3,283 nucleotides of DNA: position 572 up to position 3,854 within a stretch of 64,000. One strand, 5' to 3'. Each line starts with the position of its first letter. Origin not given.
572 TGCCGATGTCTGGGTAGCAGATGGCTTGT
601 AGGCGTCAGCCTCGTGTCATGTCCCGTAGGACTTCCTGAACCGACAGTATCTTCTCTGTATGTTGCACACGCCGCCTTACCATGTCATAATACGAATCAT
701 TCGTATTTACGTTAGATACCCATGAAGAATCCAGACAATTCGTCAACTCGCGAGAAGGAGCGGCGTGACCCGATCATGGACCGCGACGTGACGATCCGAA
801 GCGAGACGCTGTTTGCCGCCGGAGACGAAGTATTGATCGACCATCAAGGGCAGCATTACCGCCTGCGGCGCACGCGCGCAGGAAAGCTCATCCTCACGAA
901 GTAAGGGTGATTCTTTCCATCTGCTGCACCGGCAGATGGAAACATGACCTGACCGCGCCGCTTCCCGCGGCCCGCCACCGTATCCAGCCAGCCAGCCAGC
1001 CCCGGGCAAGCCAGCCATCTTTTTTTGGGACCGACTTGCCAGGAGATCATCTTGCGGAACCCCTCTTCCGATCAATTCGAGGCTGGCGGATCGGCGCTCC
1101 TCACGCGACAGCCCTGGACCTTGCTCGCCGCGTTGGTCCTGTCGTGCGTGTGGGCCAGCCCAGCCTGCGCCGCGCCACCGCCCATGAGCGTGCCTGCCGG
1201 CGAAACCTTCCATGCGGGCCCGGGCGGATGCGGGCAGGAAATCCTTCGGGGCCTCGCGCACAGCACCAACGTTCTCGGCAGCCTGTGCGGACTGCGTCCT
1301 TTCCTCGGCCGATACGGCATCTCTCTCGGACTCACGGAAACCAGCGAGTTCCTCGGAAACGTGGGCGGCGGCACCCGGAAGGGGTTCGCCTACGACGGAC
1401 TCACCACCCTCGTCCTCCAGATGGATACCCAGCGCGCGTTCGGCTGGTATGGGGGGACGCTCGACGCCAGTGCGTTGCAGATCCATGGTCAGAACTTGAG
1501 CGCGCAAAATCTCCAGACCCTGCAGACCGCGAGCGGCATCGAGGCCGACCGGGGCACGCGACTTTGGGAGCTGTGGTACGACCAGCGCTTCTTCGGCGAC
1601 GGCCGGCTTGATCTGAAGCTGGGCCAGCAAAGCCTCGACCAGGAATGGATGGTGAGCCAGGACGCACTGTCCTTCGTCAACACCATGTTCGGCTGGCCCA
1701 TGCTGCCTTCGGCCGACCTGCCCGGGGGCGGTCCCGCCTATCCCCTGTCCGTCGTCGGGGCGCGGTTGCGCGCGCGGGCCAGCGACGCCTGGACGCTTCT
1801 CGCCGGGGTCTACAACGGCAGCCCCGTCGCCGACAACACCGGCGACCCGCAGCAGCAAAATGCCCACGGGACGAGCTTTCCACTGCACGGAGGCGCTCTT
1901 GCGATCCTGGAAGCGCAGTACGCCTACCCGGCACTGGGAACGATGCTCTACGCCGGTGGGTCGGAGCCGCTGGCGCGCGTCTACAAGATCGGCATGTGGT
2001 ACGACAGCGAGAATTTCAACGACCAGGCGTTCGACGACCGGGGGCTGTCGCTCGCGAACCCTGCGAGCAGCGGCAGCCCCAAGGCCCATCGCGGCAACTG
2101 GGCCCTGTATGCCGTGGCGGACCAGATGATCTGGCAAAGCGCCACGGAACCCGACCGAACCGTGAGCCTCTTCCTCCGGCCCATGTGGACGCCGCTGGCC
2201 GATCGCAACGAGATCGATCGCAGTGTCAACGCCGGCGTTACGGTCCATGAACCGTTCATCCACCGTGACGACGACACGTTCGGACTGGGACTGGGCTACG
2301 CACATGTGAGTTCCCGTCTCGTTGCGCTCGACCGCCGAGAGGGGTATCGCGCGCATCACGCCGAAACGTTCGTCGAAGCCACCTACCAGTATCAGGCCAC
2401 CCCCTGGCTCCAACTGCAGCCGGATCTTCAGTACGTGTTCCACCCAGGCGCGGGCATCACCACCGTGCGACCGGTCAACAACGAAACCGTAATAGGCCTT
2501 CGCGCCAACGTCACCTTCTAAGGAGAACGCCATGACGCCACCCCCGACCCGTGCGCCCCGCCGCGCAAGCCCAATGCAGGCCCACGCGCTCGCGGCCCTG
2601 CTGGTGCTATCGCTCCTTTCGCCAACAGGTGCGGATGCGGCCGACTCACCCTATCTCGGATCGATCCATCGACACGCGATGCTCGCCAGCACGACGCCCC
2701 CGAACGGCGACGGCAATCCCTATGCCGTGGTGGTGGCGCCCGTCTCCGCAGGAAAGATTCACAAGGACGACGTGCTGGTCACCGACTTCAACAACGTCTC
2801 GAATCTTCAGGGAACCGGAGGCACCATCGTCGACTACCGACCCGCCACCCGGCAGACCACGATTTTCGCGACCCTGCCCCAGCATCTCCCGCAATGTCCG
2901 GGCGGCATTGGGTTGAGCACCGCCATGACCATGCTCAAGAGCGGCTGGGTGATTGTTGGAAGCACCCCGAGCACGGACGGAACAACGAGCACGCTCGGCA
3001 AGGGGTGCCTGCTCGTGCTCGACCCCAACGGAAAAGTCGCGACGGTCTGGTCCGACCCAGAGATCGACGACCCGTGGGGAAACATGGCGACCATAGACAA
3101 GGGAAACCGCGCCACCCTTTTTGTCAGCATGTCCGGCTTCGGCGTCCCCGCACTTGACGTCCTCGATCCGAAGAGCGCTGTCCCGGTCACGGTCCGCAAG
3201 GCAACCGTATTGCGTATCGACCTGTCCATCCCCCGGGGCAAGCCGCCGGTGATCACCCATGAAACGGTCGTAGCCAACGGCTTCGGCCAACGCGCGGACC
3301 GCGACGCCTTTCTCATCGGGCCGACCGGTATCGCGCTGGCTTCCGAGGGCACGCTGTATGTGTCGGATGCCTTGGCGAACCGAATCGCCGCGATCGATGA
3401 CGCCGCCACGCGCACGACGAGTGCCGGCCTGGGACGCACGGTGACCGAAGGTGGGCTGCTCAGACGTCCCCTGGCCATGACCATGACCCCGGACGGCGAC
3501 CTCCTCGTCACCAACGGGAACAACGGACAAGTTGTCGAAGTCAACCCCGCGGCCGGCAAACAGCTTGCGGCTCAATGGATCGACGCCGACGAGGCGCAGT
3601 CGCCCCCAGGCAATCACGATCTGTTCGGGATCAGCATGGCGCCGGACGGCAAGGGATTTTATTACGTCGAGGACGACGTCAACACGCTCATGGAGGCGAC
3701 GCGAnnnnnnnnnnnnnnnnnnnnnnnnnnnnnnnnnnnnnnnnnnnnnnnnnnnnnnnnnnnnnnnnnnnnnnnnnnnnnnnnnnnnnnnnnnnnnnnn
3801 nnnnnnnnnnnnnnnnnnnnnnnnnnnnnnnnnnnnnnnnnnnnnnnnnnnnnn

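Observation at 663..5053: Fur-boxed hemP - OprB porin - secreted propeller - Tat DyP operon with no EfeU/EfeO or TonB receptor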

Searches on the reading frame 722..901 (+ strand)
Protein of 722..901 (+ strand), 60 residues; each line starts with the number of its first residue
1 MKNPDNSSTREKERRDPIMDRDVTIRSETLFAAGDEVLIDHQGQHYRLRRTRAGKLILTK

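Call 5: search_protein_families(library=pfam, proteins=[window:722-901:+], max_evalue=0.01)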
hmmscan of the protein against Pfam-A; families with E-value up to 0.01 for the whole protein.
window:722-901:+ (60 aa): 1 family
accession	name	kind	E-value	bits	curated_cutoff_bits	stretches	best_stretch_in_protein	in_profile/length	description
PF10636.14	hemP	-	1.1e-18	67.2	25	1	24-60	1-37/37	Hemin uptake protein hemP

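Call 6: search_protein_families(library=ncbifam, proteins=[window:722-901:+], max_evalue=0.01)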
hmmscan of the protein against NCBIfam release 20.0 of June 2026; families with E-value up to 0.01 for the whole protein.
window:722-901:+ (60 aa): 1 family
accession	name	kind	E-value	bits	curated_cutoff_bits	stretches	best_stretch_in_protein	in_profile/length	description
NF007559.0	PRK10183.1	equivalog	1.2e-13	51.1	77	1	11-60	18-63/63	hypothetical protein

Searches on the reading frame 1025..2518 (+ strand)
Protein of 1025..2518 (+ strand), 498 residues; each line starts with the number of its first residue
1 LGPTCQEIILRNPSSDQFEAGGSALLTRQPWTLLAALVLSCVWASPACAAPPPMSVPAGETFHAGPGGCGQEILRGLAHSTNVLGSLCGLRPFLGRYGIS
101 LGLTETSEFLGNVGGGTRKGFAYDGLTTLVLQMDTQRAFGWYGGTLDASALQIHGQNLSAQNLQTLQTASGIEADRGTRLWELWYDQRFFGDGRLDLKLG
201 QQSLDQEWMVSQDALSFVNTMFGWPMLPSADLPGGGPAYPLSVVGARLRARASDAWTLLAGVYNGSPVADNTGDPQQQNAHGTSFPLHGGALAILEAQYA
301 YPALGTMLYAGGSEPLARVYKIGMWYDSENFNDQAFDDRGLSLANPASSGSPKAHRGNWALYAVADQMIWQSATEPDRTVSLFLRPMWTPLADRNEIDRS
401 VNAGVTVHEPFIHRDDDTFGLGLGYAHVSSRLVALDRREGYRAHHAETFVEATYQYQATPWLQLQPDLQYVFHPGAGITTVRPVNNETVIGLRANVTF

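Call 5: search_protein_families(library=pfam, proteins=[window:1025-2518:+], max_evalue=0.01)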
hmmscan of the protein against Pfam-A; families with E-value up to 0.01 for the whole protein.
window:1025-2518:+ (498 aa): 2 families
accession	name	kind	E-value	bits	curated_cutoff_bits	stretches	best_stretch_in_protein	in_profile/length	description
PF04966.18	OprB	-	8.6e-85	285.8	22.9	1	118-498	1-372/372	Carbohydrate-selective porin, OprB family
PF07642.17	BBP2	-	0.002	17.9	26.2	0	417-476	170-234/339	Putative beta-barrel porin-2, OmpL-like. bbp2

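Call 6: search_protein_families(library=ncbifam, proteins=[window:1025-2518:+], max_evalue=0.01)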
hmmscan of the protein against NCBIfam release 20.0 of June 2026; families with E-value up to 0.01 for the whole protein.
window:1025-2518:+ (498 aa): 1 family
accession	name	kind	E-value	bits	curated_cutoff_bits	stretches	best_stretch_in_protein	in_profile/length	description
NF051888.1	porinAaxAChlmd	equivalog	1.3e-05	24.5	600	1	396-497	347-439/440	porin AaxA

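Call 51: search_solved_structures(query=window:1025-2518:+, max_evalue=0.01)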
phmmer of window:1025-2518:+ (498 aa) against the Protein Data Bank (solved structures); distinct sequences matched with E-value up to 0.01: 2.
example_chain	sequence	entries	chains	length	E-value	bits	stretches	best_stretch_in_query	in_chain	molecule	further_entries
4gey_A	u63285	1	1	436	3.8e-13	52.3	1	85-495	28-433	Porin B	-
4gf4_A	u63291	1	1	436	6.4e-13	51.6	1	85-494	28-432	Porin B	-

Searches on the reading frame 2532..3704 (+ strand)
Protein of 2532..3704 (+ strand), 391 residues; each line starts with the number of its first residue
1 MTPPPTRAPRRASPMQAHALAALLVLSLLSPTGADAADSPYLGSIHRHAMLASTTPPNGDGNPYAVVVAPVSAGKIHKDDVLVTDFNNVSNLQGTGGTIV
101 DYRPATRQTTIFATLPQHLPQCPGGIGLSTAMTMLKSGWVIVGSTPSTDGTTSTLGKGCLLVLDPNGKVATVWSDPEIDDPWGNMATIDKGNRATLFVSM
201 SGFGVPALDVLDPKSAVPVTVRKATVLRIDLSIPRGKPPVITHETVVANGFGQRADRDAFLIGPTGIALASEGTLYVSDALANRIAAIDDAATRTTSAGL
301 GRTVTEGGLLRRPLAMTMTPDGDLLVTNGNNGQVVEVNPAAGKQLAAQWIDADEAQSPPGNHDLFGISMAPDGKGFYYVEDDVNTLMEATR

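Call 5: search_protein_families(library=pfam, proteins=[window:2532-3704:+], max_evalue=0.01)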
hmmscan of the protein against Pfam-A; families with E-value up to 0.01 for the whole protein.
window:2532-3704:+ (391 aa): 2 families
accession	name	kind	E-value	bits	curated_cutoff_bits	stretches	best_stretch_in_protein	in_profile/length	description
PF01436.27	NHL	-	2.5e-08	34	20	0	310-335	1-26/28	NHL repeat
PF08450.18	SGL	-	0.00054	20.1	26.3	0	263-346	135-218/246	SMP-30/Gluconolactonase/LRE-like region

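Call 6: search_protein_families(library=ncbifam, proteins=[window:2532-3704:+], max_evalue=0.01)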
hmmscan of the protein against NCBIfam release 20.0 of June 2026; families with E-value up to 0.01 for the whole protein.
window:2532-3704:+ (391 aa): 3 families
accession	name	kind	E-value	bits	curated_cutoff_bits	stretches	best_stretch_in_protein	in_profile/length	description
NF035926.1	scyF_NHL_VPEP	equivalog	5.6e-05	22.5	350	1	251-347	188-282/376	scytonemin biosynthesis PEP-CTERM protein ScyF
NF033206.1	ScyE_fam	subfamily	0.00012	21.8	80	1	261-337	252-332/333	ScyD/ScyE family protein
TIGR03606.1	non_repeat_PQQ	subfamily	0.004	16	434.55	0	310-372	29-89/454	glucose/sorbosone family PQQ-dependent dehydrogenase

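Call 13: find_homologous_proteins(query=window:2532-3704:+)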
Query window:2532-3704:+ (391 aa): 4825 proteins with E <= 0.001 among 8000 candidates; the best 120 are listed.
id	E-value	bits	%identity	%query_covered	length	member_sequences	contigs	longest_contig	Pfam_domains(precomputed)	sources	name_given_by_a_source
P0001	2.7e-256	868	100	100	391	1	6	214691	PF01436.28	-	-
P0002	3.7e-196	670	81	95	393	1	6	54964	PF08450.19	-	-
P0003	3.4e-193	660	78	97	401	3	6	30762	PF01436.28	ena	-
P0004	1.1e-182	625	85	87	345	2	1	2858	PF01436.28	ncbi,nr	ncbi:MAG: hypothetical protein M0037_10305, partial [Betaproteobacteria bacterium]|nr:hypothetical p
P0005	3.0e-181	621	72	98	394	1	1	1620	PF01436.28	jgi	-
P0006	5.7e-181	620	72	98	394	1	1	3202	PF01436.28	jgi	jgi:hypothetical protein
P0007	2.2e-179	614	74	92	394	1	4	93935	PF01436.28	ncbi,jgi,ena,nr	ncbi:MAG TPA: hypothetical protein VMA53_27595 [Stellaceae bacterium]|nr:hypothetical protein [Stell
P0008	1.0e-178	612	73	92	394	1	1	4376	PF01436.28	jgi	jgi:hypothetical protein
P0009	1.1e-178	612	73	92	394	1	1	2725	PF01436.28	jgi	jgi:hypothetical protein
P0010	4.7e-178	610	71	98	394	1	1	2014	PF01436.28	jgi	jgi:hypothetical protein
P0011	1.6e-177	608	74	92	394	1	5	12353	PF01436.28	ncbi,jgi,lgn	jgi:hypothetical protein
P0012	2.1e-177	608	73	96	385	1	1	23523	PF01436.28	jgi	jgi:hypothetical protein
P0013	4.6e-177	607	76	90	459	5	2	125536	PF01436.28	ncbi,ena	-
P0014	5.6e-177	606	73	98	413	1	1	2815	-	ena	-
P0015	2.4e-176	604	76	90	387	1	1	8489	PF01436.28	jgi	jgi:hypothetical protein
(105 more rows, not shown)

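Call 15: find_related_loci(query=A1, collection=genome_contigs, flank=8000)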
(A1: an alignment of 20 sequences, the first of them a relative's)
Query A1 (391 aa) in genome_contigs; peptide patterns used: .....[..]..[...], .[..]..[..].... (x = any residue, [..] = any of these).
459 stretches matched a pattern; 391 encode a relative of the query (tblastn E <= 1e-3); the best 80 are kept; 80 distinct loci.
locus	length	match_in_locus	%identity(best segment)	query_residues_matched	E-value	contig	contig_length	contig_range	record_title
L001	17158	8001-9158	85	6-391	0e+0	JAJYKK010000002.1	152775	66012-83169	MAG: Proteobacteria bacterium isolate DBS2-1.bin34 NODE_150_length_152775_cov_3.045215, whole genome shotgun sequence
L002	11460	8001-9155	70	7-391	2e-180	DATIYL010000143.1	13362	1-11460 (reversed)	MAG TPA_asm: Stellaceae bacterium isolate SMAG_U15274 k141_4762315, whole genome shotgun sequence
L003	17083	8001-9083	75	33-391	2e-180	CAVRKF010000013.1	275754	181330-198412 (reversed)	MAG: uncultured Alphaproteobacteria bacterium isolate MFD05512.bin.2.51 genome assembly, contig: contig_5174, whole geno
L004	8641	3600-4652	76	41-391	8e-178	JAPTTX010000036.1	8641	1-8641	MAG: Gammaproteobacteria bacterium isolate DBS.bin8 NODE_17642_length_8641_cov_4.90615_DBS3-1, whole genome shotgun sequ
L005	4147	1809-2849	76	42-388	0e+0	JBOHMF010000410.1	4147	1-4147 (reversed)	MAG: Stellaceae bacterium isolate SE1505_metabat2.bin.2 NODE_8891_length_4147_cov_1.374129, whole genome shotgun sequenc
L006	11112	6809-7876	74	33-388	3e-176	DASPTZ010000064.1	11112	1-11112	MAG TPA_asm: Casimicrobiaceae bacterium isolate SMAG_U12290 k141_980874, whole genome shotgun sequence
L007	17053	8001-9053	73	41-391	3e-176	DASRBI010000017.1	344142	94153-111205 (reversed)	MAG TPA_asm: Acetobacteraceae bacterium isolate SMAG_U9923 k141_24914, whole genome shotgun sequence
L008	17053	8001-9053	74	41-391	2e-175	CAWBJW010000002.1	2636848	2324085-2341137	MAG: uncultured Alphaproteobacteria bacterium isolate MFD03044.bin.1.47 genome assembly, contig: contig_23385, whole gen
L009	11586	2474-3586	70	19-391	1e-173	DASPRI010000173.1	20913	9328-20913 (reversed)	MAG TPA_asm: Burkholderiales bacterium isolate SMAG_U12221 k141_1363274, whole genome shotgun sequence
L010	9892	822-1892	73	37-391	1e-172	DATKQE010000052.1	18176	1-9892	MAG TPA_asm: Stellaceae bacterium isolate SMAG_U13994 k141_1176795, whole genome shotgun sequence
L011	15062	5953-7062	69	20-388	2e-172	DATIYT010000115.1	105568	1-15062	MAG TPA_asm: Stellaceae bacterium isolate SMAG_U15282 k141_3807883, whole genome shotgun sequence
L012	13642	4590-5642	73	41-391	3e-172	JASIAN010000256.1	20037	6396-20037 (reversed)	MAG: Alphaproteobacteria bacterium isolate JOPF336 JOPF_AWAY_contig_1059063, whole genome shotgun sequence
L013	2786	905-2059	67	8-391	0e+0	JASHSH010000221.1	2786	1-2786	MAG: Rhodospirillales bacterium isolate JOPF122 JOPF_NEAR_contig_709885, whole genome shotgun sequence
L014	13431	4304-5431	69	10-391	4e-170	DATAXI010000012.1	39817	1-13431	MAG TPA_asm: Chthoniobacteraceae bacterium isolate SMAG_U5649 k141_1059769, whole genome shotgun sequence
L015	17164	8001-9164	68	6-390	3e-170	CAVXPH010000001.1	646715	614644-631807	MAG: uncultured beta proteobacterium isolate MFD04570.bin.1.112 genome assembly, contig: contig_114182, whole genome sho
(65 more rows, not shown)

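Call 45: predict_structure(alignment_id=A1)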
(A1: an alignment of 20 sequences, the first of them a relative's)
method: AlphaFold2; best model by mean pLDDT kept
length: 391 residues; sequences in the alignment: 20
mean_pLDDT: 79.6   pTM: 0.81
mean pLDDT of the five models: 79.6, 77.6, 76.3, 75.8, 70.5
residues with pLDDT >= 90: 175; 70-90: 106; 50-70: 73; < 50: 37
segments of 3 or more residues with pLDDT < 50: 3-13, 26-37, 353-361
pLDDT, mean of each block of 10 residues (from residue 1): 43 50 49 49 86 65 87 96 76 78 91 90 80 96 79 76 97 87 89 95 57 58 83 97 94 61 75 92 92 94 94 90 90 90 89 44 75 90 80 87
secondary structure, 60 per line:
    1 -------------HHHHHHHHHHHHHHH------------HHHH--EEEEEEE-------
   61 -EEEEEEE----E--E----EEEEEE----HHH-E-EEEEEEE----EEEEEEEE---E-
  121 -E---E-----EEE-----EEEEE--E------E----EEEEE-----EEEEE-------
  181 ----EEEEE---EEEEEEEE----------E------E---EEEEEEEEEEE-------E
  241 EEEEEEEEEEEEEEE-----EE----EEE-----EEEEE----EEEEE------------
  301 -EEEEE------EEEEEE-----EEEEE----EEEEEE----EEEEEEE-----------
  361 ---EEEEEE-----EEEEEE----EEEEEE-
elements in order: H14-28 H41-44 E47-53 E62-68 E81-86 E97-103 E108-115 E132-134 E140-144 E159-163 E169-173 E185-189 E193-200 E222-232 E240-255 E267-269 E275-279 E284-288 E302-306 E313-318 E324-328 E333-338 E343-349 E364-369 E375-380 E385-390

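Call 47: search_solved_structures(query=A1, max_evalue=1)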
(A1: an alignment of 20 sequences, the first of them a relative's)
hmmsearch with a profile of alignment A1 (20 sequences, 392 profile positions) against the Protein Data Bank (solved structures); distinct sequences matched with E-value up to 1: 48.
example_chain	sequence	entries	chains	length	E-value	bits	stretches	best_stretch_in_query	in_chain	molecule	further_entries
7djl_C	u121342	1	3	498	6e-08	35.1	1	259-345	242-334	Protein SUPPRESSOR OF QUENCHING 1, chloroplastic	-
6ren_A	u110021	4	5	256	1.3e-07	34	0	264-295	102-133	3fPizza6-SH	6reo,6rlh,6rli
7djm_A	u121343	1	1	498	1.3e-07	34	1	259-345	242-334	Protein SUPPRESSOR OF QUENCHING 1, chloroplastic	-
6qsd_A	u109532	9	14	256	1.8e-07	33.5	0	264-294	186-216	Pizza6S | Pizza6-S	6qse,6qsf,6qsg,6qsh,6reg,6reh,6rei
6f0t_A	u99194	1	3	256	1.9e-07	33.4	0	264-350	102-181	Pizza6-SFW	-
6rej_A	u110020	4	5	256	3.4e-07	32.6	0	264-337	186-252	Pizza6-SH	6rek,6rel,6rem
7djk_A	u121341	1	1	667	3.4e-07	32.6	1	259-345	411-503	Protein SUPPRESSOR OF QUENCHING 1, chloroplastic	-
7djj_A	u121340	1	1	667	3.4e-07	32.6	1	259-345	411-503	Protein SUPPRESSOR OF QUENCHING 1, chloroplastic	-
3wwa_A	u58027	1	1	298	5.9e-07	31.9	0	264-292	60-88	Pizza7H protein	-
3ww9_A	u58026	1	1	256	2.8e-06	29.6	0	264-338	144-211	pizza6 protein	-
7zq2_A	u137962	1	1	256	6.5e-06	28.4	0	264-343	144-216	Pizza6-RSH-TSH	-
6f0s_A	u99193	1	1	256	8.7e-06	28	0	264-341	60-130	Pizza6-SYW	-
7zpw_A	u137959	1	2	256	9.1e-06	27.9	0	264-341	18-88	Pizza6-TSK-TSH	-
7zqg_A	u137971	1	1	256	9.2e-06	27.9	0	264-339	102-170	Pizza6-KSH-TSH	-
7zpz_A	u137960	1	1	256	1.4e-05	27.3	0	264-341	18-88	Pizza6-TSR-TSH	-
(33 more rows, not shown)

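Call 49: fold_search(model_id=the predicted structure, library=pdb)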
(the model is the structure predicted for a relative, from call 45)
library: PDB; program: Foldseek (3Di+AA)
matches with E <= 10: 1510; with E <= 0.001: 1017
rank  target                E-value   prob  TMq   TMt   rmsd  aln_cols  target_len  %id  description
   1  6xg7                  1.7e-11  1.00  0.53  0.69   5.9       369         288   16  1.3 A Resolution Structure of the of the NHL Repeat Region of D. melanogaster Thin (released 2020-12-16)
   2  8j72_B                7.7e-11  1.00  0.51  0.69   5.6       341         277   16  Crystal structure of mammalian Trim71 in complex with lncRNA Trincr1 (released 2024-03-06)
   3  6fq3_A                9.0e-11  1.00  0.50  0.50   5.6       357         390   16  Crystal structure of Danio rerio Lin41 filamin-NHL domains in complex with lin-29A 5'UTR 13mer RNA (released 2018-05-09)
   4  8j72_A                2.0e-10  1.00  0.52  0.71   5.8       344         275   17  Crystal structure of mammalian Trim71 in complex with lncRNA Trincr1 (released 2024-03-06)
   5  9jur                  2.4e-10  1.00  0.51  0.69   4.5       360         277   17  Crystal Structure of NHL domain of human E3 ubiquitin-protein ligase TRIM71 (released 2025-04-30)
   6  4gn7_A                5.1e-10  1.00  0.52  0.67   5.2       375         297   11  mouse SMP30/GNL (released 2013-04-10)
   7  2qc5                  5.1e-10  1.00  0.46  0.58   9.9       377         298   13  Streptogramin B lyase structure (released 2008-10-14)
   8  6s5u_C                6.3e-10  1.00  0.52  0.65   5.9       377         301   11  Strictosidine Synthase from Ophiorrhiza pumila in complex with N-[2-(1H-Indol-3-yl)ethyl]-3-methyl-1-butanamine (released 2020-04-08)
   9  6s5u_B                7.3e-10  1.00  0.52  0.66   5.9       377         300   11  Strictosidine Synthase from Ophiorrhiza pumila in complex with N-[2-(1H-Indol-3-yl)ethyl]-3-methyl-1-butanamine (released 2020-04-08)
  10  6d69                  8.1e-10  1.00  0.53  0.68   5.8       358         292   15  Crystal Structure of the NHL Repeat Region of D. melanogaster Thin (released 2019-04-24)
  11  1q7f_B                9.5e-10  1.00  0.48  0.64   5.9       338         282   12  Brain Tumor NHL domain (released 2003-10-21)
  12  4gnc_A                1.1e-09  1.00  0.52  0.66   5.2       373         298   12  human SMP30/GNL-1,5-AG complex (released 2013-04-10)
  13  6qsf_A                1.1e-09  1.00  0.52  0.78   4.5       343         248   17  Crystal structure of Pizza6S in the presence of Keggin (STA) (released 2020-03-18)
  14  3g4e_A                1.2e-09  1.00  0.49  0.62   6.1       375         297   11  Crystal structure of human senescence marker protein-30(SMP30)(Calcium bound) (released 2010-02-02)
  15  6s5u_A                1.4e-09  1.00  0.51  0.64   6.5       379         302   11  Strictosidine Synthase from Ophiorrhiza pumila in complex with N-[2-(1H-Indol-3-yl)ethyl]-3-methyl-1-butanamine (released 2020-04-08)
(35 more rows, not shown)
